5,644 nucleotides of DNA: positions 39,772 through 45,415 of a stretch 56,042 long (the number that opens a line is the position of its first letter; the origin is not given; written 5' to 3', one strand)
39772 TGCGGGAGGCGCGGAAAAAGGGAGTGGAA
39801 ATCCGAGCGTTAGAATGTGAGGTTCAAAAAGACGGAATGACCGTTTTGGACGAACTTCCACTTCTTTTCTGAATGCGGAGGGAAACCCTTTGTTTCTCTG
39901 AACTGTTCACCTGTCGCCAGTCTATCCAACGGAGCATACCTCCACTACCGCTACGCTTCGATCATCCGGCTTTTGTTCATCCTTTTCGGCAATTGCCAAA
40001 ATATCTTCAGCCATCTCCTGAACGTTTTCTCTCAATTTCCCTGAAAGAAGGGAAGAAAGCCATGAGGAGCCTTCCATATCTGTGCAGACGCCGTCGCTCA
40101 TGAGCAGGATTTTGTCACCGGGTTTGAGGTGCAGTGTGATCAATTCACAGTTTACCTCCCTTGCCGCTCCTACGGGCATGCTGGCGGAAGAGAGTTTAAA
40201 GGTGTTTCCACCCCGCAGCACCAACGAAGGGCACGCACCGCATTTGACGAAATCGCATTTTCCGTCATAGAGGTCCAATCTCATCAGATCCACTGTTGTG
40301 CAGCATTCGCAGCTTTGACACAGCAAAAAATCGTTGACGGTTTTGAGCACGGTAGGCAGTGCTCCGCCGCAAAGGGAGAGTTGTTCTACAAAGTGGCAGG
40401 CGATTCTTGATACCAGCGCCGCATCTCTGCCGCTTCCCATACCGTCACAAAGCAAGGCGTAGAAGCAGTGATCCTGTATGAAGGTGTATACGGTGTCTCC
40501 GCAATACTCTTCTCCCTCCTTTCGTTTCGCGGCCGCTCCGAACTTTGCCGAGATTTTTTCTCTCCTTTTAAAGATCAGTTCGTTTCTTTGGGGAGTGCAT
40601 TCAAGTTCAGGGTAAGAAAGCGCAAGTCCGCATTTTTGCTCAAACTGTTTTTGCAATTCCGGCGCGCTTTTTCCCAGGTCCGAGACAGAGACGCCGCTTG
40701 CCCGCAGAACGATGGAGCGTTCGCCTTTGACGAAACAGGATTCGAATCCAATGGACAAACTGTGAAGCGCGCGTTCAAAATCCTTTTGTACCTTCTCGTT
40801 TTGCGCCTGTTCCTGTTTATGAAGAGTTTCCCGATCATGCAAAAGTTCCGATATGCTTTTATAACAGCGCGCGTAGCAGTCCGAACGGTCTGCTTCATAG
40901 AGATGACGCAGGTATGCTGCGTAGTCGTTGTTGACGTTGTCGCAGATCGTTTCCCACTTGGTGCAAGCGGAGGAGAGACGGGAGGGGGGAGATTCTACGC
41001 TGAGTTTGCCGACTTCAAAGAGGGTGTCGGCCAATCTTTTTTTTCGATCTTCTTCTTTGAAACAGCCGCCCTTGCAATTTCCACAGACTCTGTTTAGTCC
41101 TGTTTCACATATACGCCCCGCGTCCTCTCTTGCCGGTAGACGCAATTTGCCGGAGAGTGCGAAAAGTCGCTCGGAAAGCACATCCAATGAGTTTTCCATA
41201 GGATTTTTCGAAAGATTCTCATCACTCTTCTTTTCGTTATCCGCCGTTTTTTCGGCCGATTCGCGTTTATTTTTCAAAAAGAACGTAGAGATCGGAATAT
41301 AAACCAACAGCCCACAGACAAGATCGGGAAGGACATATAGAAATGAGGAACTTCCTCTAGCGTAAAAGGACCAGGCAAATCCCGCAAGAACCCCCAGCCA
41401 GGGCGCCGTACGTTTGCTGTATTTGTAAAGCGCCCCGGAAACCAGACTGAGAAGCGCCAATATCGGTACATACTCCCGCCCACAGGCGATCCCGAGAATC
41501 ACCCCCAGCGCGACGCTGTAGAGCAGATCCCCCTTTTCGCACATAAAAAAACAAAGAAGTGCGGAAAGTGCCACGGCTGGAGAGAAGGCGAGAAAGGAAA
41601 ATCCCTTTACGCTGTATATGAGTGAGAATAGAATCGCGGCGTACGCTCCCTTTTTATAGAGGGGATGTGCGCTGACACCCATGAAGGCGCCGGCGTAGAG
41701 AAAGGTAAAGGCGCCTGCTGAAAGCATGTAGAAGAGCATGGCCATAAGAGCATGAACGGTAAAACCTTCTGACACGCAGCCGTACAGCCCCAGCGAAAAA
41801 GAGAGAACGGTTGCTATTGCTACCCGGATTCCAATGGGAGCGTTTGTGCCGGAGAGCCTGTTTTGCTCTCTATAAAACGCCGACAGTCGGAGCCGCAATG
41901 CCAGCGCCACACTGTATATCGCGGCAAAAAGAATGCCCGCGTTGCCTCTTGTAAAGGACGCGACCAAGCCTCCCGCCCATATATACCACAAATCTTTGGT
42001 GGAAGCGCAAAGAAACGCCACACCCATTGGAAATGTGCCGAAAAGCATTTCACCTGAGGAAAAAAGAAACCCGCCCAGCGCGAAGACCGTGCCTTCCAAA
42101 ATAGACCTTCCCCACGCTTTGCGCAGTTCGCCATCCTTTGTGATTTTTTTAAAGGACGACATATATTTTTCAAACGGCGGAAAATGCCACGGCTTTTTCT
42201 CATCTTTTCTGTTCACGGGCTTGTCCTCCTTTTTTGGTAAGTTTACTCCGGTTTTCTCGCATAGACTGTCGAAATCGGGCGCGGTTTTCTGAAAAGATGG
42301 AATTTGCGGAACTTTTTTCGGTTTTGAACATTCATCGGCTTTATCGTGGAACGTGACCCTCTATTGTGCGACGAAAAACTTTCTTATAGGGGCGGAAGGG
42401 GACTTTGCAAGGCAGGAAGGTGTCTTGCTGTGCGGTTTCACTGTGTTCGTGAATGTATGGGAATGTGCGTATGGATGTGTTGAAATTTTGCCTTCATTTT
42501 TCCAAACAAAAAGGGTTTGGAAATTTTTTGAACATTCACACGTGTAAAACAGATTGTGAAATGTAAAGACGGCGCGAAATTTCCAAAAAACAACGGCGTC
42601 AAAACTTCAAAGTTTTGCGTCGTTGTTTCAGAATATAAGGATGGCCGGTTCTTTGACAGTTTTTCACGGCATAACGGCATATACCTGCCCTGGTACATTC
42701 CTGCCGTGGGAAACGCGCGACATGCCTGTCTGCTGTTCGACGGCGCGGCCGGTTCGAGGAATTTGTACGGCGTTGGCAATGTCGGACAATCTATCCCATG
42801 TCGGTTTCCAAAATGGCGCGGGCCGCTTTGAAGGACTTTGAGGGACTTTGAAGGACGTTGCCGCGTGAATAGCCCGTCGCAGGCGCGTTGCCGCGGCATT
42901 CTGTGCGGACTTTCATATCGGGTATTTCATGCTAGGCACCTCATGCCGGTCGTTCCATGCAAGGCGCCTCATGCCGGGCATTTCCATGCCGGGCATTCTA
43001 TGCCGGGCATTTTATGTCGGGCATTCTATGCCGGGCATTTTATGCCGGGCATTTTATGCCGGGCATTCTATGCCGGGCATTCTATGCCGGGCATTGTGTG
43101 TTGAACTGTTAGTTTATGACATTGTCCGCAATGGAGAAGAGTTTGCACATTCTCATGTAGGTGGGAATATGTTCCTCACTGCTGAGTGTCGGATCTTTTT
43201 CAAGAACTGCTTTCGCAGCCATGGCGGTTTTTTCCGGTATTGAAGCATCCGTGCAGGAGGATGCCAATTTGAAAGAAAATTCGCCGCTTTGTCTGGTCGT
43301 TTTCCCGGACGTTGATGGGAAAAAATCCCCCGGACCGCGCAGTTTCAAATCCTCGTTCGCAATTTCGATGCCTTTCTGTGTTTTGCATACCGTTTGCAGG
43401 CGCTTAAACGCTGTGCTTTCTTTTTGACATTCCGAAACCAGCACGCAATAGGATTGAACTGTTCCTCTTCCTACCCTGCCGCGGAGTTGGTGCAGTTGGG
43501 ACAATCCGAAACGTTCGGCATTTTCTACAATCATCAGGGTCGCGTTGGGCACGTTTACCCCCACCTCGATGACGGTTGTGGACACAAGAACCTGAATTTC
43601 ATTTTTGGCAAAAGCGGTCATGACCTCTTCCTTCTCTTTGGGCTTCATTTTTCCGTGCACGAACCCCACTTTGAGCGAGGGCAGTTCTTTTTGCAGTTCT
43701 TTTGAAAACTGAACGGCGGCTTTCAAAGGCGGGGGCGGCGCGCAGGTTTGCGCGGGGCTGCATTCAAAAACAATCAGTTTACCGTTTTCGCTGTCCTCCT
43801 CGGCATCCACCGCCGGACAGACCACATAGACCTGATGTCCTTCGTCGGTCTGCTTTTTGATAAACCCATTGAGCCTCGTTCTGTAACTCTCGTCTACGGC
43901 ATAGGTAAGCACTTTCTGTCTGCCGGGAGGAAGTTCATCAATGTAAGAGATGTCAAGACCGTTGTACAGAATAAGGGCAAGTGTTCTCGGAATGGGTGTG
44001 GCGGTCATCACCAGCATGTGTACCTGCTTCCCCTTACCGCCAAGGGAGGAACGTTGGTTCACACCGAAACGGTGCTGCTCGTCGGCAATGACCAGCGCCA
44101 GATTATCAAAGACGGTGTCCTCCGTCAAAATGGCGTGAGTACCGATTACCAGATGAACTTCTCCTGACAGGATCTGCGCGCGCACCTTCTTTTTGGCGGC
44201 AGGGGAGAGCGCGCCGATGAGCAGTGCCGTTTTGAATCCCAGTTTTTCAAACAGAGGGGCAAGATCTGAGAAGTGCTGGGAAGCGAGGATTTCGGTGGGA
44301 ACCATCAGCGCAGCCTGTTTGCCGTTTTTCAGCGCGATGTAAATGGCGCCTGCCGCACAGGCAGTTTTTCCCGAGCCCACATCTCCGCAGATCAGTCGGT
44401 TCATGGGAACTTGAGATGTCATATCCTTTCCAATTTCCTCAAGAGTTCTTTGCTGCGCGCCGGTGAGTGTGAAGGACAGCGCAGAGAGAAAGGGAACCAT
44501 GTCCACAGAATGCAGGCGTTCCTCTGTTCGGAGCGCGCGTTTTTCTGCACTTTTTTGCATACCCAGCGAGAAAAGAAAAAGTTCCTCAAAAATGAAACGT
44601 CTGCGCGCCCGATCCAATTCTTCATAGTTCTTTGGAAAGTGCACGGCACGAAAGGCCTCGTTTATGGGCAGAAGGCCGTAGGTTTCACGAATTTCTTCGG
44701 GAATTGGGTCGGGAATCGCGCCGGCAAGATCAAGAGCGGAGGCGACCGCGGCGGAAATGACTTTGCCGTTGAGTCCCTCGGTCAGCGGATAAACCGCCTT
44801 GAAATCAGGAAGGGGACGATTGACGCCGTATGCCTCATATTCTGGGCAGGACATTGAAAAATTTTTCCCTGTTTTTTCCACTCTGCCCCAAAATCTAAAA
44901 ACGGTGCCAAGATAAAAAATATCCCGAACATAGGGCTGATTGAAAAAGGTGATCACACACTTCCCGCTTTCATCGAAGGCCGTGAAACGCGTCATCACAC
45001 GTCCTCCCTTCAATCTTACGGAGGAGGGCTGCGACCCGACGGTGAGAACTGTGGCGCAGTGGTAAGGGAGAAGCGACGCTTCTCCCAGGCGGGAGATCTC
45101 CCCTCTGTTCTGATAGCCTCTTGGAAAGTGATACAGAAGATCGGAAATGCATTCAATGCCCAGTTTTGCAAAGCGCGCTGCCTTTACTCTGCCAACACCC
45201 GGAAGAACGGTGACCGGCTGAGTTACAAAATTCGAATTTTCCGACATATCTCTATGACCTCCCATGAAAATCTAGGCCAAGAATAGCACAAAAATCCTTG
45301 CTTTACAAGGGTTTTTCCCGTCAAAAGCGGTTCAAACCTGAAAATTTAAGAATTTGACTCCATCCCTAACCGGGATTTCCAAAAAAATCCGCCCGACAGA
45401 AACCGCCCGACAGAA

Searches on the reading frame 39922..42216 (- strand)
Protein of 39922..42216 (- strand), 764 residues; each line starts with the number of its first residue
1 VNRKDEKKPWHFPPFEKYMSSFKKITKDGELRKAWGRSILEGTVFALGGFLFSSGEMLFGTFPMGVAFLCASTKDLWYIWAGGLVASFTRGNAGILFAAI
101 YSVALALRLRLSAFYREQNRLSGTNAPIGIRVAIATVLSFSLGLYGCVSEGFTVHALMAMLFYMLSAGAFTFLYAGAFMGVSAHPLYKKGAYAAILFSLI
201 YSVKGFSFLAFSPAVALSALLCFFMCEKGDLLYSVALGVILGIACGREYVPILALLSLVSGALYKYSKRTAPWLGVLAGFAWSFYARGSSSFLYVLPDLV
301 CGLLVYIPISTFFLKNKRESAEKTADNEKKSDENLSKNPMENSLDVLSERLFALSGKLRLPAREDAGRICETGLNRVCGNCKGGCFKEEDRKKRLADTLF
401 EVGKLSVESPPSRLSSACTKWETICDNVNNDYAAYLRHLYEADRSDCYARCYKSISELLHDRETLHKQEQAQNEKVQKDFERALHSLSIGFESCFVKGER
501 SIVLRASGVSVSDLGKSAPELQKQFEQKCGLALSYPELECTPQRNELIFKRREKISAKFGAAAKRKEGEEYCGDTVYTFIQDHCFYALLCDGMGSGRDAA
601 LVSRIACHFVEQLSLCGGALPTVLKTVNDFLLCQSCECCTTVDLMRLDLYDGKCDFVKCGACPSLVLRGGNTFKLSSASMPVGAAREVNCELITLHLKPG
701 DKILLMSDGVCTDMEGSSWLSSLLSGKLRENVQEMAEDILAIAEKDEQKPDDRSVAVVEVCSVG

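Call 45: search_protein_families(library=pfam, proteins=[window:39922-42216:-], max_evalue=0.00001)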
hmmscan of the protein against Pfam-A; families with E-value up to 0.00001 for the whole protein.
window:39922-42216:- (764 aa): 1 family
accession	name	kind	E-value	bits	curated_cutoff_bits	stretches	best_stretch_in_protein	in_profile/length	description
PF07228.17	SpoIIE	-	3.7e-24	86.2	25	1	582-760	2-191/192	Stage II sporulation protein E (SpoIIE)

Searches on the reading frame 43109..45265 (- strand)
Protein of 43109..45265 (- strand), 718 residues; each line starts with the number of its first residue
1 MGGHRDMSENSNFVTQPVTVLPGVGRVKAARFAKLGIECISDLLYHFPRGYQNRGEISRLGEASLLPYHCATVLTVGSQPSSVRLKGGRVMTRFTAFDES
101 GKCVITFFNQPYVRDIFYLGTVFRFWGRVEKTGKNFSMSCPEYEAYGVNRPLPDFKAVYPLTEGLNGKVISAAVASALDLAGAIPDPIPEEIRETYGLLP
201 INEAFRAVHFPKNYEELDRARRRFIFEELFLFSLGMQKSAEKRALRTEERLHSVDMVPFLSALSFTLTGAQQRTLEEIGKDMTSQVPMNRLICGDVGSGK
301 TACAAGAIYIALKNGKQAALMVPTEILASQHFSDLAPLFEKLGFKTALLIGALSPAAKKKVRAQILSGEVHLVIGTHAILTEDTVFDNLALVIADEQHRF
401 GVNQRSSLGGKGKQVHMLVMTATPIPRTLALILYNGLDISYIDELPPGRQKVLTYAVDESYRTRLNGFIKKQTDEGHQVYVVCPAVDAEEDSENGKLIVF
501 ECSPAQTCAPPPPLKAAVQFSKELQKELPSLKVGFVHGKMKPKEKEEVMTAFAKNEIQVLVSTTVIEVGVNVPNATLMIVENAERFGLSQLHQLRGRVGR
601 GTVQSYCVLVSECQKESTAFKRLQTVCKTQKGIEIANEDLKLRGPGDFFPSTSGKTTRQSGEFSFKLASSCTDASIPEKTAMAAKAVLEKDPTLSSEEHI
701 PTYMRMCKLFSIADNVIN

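Call 45: search_protein_families(library=pfam, proteins=[window:43109-45265:-], max_evalue=0.00001)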
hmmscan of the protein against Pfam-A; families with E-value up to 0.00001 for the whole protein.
window:43109-45265:- (718 aa): 5 families
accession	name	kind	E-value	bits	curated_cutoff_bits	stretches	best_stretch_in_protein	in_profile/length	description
PF00270.35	DEAD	-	2.4e-23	83.1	26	1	270-429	3-164/167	DEAD/DEAH box helicase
PF00271.37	Helicase_C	-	3.9e-21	75.8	23.5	1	521-600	31-108/110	Helicase conserved C-terminal domain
PF17191.10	RecG_wedge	-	8.6e-13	48.6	23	1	22-175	6-156/162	RecG wedge domain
PF04851.21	ResIII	-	1.2e-09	38.7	22.5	1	266-424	3-162/164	Type III restriction enzyme, res subunit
PF19833.4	RecG_dom3_C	-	4.5e-08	33.5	26.8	1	629-710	1-77/87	ATP-dependent DNA helicase RecG, domain 3, C-terminal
